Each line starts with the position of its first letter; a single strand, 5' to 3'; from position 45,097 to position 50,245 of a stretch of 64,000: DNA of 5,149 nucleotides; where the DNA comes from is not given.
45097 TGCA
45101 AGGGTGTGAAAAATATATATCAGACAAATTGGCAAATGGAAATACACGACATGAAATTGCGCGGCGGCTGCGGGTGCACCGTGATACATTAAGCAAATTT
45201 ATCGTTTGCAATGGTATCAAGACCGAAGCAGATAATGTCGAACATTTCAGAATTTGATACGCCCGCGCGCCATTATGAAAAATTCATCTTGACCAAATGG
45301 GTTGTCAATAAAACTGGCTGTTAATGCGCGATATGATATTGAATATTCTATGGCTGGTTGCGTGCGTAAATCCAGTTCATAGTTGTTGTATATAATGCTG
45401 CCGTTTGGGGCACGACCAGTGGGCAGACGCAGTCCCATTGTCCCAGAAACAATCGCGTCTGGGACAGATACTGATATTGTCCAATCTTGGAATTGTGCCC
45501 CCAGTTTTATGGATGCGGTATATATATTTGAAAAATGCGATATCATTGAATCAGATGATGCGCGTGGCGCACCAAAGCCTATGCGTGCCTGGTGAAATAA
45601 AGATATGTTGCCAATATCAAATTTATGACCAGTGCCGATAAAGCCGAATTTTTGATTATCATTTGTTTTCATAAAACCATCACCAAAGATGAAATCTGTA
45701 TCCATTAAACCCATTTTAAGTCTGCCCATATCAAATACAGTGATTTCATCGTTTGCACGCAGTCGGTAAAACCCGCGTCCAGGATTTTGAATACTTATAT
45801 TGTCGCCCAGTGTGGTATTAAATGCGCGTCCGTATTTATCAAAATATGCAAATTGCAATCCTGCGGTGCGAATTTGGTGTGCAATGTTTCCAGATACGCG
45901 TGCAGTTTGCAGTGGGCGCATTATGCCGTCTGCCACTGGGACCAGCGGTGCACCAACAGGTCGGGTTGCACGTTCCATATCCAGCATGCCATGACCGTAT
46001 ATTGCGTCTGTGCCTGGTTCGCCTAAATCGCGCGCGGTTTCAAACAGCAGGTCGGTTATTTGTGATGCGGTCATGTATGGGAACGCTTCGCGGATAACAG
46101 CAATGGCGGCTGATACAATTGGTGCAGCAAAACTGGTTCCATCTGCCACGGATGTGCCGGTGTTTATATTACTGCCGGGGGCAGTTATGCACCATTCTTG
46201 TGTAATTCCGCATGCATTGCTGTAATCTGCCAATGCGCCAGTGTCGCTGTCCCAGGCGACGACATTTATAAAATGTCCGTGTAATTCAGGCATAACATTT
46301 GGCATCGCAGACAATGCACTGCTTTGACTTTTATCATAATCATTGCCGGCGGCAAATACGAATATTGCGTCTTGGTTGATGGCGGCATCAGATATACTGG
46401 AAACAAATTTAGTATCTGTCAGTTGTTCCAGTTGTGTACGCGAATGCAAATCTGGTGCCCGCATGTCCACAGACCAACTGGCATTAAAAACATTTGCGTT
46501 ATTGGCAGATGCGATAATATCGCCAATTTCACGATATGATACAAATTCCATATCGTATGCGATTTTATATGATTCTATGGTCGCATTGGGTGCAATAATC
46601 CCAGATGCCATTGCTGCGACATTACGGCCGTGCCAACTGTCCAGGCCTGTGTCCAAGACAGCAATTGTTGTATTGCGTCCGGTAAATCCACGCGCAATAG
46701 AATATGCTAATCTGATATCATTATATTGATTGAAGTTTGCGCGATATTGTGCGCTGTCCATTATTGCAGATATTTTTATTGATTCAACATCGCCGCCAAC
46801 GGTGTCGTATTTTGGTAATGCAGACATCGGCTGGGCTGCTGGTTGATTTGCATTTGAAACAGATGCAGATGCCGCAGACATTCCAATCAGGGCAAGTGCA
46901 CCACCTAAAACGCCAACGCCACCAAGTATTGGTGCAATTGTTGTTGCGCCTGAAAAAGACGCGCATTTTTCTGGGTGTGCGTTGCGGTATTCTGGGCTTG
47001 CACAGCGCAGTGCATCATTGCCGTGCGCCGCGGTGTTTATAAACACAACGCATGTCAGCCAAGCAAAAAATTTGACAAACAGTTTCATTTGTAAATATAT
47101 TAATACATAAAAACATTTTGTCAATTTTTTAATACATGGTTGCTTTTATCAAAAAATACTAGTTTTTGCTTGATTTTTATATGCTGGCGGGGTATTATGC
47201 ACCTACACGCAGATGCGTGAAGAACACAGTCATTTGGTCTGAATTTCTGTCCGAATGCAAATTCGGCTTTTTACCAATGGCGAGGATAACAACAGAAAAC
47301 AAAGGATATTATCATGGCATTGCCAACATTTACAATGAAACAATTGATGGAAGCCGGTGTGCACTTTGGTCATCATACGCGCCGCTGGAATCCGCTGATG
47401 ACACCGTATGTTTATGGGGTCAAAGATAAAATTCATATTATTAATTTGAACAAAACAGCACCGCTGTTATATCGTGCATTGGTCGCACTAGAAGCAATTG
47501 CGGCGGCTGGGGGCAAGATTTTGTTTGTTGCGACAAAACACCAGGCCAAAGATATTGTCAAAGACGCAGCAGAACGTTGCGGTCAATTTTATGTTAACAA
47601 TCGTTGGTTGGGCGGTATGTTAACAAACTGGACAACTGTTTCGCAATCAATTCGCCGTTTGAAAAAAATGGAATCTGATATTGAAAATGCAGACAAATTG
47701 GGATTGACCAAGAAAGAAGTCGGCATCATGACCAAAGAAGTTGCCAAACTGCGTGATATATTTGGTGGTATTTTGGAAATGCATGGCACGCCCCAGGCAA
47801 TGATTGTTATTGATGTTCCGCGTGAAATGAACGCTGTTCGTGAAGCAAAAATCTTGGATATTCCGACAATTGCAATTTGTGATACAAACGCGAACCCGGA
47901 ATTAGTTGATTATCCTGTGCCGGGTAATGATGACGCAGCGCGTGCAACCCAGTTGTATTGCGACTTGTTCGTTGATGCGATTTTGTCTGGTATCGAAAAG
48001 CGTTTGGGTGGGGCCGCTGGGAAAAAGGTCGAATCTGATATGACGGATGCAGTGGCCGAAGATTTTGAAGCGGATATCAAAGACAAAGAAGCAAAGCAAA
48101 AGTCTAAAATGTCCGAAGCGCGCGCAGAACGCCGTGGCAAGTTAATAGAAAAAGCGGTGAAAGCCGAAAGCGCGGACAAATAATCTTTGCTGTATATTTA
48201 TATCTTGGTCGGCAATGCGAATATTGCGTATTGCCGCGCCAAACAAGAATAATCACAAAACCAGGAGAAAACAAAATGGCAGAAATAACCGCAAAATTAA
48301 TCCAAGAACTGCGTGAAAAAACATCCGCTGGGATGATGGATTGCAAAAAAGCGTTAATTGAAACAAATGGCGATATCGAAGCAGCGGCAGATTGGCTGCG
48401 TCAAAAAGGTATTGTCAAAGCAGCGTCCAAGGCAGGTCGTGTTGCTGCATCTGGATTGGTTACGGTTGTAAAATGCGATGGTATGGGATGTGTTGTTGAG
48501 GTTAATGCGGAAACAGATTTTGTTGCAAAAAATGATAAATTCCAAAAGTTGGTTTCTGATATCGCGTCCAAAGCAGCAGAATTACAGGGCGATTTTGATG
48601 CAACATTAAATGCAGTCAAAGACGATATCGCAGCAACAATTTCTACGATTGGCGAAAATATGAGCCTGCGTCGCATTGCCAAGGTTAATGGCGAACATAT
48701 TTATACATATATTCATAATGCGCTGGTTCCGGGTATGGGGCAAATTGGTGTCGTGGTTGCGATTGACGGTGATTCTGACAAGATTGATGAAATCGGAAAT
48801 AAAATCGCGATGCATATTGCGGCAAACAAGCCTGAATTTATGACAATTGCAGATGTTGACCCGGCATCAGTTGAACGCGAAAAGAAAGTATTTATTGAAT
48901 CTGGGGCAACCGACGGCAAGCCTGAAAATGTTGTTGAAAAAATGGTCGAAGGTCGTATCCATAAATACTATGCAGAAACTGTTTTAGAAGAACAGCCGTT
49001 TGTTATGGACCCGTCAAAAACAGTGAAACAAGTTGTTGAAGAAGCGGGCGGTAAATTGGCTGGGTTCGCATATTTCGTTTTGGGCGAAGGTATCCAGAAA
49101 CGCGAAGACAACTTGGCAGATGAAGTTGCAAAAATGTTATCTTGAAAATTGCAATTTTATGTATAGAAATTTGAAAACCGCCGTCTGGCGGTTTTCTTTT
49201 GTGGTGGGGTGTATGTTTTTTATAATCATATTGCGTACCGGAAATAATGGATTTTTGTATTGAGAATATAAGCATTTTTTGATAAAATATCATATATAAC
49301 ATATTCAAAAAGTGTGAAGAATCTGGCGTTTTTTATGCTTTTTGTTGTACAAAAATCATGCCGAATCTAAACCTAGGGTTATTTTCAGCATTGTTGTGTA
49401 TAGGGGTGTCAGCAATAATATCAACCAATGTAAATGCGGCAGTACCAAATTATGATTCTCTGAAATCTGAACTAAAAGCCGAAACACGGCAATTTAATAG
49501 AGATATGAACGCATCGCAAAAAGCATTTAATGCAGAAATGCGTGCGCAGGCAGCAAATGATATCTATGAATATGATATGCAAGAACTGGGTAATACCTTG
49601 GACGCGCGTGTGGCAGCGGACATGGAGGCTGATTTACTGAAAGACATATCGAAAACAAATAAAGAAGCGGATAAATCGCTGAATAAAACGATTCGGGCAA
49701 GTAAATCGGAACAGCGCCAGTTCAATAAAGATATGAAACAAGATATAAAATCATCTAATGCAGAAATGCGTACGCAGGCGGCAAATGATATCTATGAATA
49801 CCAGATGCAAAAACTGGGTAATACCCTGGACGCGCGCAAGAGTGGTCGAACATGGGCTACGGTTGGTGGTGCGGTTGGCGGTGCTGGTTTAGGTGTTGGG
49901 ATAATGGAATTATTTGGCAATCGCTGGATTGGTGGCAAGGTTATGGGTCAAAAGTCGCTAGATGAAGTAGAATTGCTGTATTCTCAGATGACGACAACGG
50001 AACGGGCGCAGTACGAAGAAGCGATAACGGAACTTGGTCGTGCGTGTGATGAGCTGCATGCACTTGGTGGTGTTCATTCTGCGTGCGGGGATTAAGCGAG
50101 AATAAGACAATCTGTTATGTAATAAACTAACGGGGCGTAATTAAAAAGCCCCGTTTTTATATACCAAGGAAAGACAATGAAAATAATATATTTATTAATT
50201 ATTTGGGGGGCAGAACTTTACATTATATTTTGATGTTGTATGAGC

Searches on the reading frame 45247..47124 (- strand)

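Call 32: search_protein_families(library=pfam, proteins=[window:45247-47124:-], max_evalue=0.001)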
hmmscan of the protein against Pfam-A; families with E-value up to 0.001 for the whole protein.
window:45247-47124:- (625 aa): 1 family
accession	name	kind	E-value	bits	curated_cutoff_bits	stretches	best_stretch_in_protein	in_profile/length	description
PF00082.27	Peptidase_S8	-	1.5e-28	100.4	21.8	1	163-379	54-288/288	Subtilase family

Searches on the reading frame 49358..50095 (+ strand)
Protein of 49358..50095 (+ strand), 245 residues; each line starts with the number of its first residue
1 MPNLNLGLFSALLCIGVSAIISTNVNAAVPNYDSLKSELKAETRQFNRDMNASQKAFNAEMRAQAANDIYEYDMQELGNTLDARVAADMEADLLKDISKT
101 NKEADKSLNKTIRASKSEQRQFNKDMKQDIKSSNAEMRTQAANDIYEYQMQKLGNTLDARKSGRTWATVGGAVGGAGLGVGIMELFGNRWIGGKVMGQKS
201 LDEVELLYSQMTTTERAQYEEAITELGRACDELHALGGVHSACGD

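Call 32: search_protein_families(library=pfam, proteins=[window:49358-50095:+], max_evalue=0.001)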
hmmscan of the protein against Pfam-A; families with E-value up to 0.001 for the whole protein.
window:49358-50095:+ (245 aa): 1 family
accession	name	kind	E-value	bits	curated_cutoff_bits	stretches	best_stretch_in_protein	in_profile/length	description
PF21184.3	HAT1_C_fung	-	0.00059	20.2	22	0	32-48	28-44/55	Fungal HAT1, C-terminal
